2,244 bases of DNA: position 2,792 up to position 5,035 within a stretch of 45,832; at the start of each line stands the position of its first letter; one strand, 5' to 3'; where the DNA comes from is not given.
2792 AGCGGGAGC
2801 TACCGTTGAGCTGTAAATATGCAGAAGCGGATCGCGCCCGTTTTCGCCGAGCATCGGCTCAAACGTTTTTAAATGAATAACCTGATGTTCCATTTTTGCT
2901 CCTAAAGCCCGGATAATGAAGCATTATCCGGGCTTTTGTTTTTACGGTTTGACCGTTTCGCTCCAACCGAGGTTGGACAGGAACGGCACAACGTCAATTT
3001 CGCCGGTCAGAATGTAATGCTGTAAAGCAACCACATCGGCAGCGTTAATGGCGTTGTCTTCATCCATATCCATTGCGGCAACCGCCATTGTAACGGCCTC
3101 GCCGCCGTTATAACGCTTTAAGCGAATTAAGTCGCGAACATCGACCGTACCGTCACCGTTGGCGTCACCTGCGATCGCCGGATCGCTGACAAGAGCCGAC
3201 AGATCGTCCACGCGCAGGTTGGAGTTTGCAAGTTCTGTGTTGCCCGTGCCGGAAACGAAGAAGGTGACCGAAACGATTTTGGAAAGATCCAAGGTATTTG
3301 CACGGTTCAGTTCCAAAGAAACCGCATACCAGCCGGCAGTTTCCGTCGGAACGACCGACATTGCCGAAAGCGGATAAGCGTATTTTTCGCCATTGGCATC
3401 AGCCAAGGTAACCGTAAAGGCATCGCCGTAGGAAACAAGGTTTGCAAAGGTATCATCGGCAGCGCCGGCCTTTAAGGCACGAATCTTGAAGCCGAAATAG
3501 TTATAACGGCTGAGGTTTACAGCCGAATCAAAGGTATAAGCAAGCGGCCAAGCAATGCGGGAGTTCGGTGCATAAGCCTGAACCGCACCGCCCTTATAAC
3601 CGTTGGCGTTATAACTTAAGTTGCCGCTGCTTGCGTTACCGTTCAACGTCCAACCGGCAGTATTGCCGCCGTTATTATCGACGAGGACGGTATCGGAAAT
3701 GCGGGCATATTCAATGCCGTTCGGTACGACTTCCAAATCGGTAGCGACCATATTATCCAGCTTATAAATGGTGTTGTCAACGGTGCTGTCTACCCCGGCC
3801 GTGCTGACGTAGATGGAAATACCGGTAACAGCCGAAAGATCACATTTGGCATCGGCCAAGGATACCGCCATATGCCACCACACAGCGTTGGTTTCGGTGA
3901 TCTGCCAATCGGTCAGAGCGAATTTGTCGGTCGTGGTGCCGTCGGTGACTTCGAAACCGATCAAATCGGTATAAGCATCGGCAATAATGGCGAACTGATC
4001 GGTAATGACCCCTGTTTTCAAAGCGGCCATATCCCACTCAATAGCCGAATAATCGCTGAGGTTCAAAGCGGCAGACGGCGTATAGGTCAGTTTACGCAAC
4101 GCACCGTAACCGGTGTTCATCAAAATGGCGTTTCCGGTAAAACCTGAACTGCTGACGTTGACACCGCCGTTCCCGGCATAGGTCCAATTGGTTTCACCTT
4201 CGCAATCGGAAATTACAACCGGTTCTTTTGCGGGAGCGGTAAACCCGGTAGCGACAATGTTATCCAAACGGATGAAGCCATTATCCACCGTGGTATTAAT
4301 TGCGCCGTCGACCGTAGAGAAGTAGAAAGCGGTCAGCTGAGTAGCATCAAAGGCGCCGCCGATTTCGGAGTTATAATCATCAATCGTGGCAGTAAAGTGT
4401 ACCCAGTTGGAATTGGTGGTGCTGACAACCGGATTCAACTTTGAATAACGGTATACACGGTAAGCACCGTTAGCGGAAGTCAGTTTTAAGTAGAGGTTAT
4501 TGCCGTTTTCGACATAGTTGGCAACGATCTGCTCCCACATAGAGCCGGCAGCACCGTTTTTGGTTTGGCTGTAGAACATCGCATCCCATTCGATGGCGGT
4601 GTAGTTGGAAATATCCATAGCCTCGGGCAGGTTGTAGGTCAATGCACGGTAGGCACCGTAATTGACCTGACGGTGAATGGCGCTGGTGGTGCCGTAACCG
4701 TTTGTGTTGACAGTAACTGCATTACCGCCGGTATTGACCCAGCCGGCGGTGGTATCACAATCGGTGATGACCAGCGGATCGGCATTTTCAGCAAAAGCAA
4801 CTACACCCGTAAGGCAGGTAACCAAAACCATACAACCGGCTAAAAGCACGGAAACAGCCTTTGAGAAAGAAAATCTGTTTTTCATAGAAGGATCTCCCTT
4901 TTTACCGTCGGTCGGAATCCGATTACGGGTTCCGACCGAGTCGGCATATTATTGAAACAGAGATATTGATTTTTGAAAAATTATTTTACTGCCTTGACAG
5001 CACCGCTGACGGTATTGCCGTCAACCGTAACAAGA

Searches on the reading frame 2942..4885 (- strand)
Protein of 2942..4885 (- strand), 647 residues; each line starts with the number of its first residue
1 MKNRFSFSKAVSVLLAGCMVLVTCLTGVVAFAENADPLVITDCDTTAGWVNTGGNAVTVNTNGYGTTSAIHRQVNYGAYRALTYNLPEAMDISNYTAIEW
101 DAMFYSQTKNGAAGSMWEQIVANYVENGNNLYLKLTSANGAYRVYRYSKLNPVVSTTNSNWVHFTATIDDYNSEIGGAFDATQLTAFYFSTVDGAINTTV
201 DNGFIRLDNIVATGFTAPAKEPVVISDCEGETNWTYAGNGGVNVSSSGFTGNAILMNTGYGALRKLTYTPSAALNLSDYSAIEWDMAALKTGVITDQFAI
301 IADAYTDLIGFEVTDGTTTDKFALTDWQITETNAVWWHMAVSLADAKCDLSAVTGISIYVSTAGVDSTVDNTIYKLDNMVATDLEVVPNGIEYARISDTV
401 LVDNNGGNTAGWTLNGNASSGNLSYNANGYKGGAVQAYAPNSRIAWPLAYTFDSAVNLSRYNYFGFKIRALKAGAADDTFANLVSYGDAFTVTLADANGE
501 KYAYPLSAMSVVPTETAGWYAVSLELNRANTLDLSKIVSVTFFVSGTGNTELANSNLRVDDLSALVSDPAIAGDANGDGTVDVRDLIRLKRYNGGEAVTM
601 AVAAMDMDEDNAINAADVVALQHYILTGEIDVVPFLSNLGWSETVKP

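Call 8: search_protein_families(library=pfam, proteins=[window:2942-4885:-], max_evalue=0.01)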
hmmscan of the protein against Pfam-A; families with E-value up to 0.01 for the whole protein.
window:2942-4885:- (647 aa): 1 family
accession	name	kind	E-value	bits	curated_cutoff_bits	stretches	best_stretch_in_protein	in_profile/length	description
PF00404.24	Dockerin_1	-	7.9e-11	42.4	22.9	1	572-626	1-57/57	Dockerin type I domain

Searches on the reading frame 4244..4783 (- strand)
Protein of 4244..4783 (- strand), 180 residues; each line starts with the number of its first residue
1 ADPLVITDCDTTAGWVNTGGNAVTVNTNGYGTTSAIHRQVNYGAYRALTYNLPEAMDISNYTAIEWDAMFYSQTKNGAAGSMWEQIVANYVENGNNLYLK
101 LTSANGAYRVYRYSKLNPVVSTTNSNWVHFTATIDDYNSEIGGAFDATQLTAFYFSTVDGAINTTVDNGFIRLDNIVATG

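Call 63: predict_structure(alignment_id=A5)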
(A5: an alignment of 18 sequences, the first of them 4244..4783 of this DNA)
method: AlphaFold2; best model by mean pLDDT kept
length: 180 residues; sequences in the alignment: 18
mean_pLDDT: 93.5   pTM: 0.89
mean pLDDT of the five models: 93.5, 93.2, 91.2, 90.9, 90.5
residues with pLDDT >= 90: 147; 70-90: 33; 50-70: 0; < 50: 0
segments of 3 or more residues with pLDDT < 50: none
pLDDT, mean of each block of 10 residues (from residue 1): 93 88 91 93 90 97 98 91 95 89 97 96 94 93 95 93 94 96
secondary structure, 60 per line:
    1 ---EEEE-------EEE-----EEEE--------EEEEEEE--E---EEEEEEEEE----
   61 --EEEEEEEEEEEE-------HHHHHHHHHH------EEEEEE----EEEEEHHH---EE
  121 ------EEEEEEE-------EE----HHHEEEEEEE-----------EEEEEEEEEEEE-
elements in order: E4-7 E15-17 E23-26 E35-41 E48-56 E63-74 H82-91 E98-103 E108-112 E127-133 E150-156 E168-179

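Call 65: fold_search(model_id=the predicted structure, library=pdb)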
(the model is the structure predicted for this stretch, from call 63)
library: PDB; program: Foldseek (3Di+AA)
matches with E <= 10: 828; with E <= 0.001: 17
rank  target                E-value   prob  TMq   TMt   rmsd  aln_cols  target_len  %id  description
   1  1v0a                  1.6e-06  1.00  0.54  0.56   5.9       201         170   14  Family 11 Carbohydrate-Binding Module of cellulosomal cellulase Lic26A-Cel5E of Clostridium thermocellum (released 2005-01-12)
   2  6r31_A                3.2e-06  1.00  0.57  0.60   5.0       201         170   14  Family 11 Carbohydrate-Binding Module from Clostridium thermocellum in complex with beta-1,3-1,4-mixed-linked tetrasac (released 2020-02-05)
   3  6r3m_A                5.3e-06  1.00  0.57  0.59   5.0       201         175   14  Family 11 Carbohydrate-Binding Module from Clostridium thermocellum in complex with beta-1,3-1,4-mixed-linked tetrasac (released 2020-02-05)
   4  8qpg_TA               7.9e-06  1.00  0.58  0.28   5.0       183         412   13  Turret of Haloferax tailed virus 1 (released 2024-10-09)
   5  4bq2_D                1.2e-05  1.00  0.50  0.15   6.9       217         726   14  Structural analysis of an exo-beta-agarase (released 2013-08-14)
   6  4bq3_D                1.4e-05  1.00  0.51  0.15   6.8       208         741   13  Structural analysis of an exo-beta-agarase (released 2013-08-14)
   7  4bq2_C                1.9e-05  1.00  0.52  0.15   6.7       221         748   13  Structural analysis of an exo-beta-agarase (released 2013-08-14)
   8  4bq3_A                3.4e-05  1.00  0.53  0.15   6.7       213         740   13  Structural analysis of an exo-beta-agarase (released 2013-08-14)
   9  4bq3_C                3.4e-05  1.00  0.50  0.15   6.5       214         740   13  Structural analysis of an exo-beta-agarase (released 2013-08-14)
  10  4bq2_A                3.6e-05  1.00  0.47  0.15   7.2       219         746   13  Structural analysis of an exo-beta-agarase (released 2013-08-14)
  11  4bq2_B                4.2e-05  1.00  0.51  0.15   6.7       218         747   14  Structural analysis of an exo-beta-agarase (released 2013-08-14)
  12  4bq4_A                5.3e-05  1.00  0.49  0.15   7.1       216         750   11  Structural analysis of an exo-beta-agarase (released 2013-08-14)
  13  4bq5_A                5.9e-05  1.00  0.50  0.15   6.5       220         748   11  Structural analysis of an exo-beta-agarase (released 2013-08-14)
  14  4bq5_B                1.1e-04  1.00  0.51  0.15   6.9       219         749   13  Structural analysis of an exo-beta-agarase (released 2013-08-14)
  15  4bq3_B                1.2e-04  1.00  0.52  0.15   6.7       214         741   14  Structural analysis of an exo-beta-agarase (released 2013-08-14)
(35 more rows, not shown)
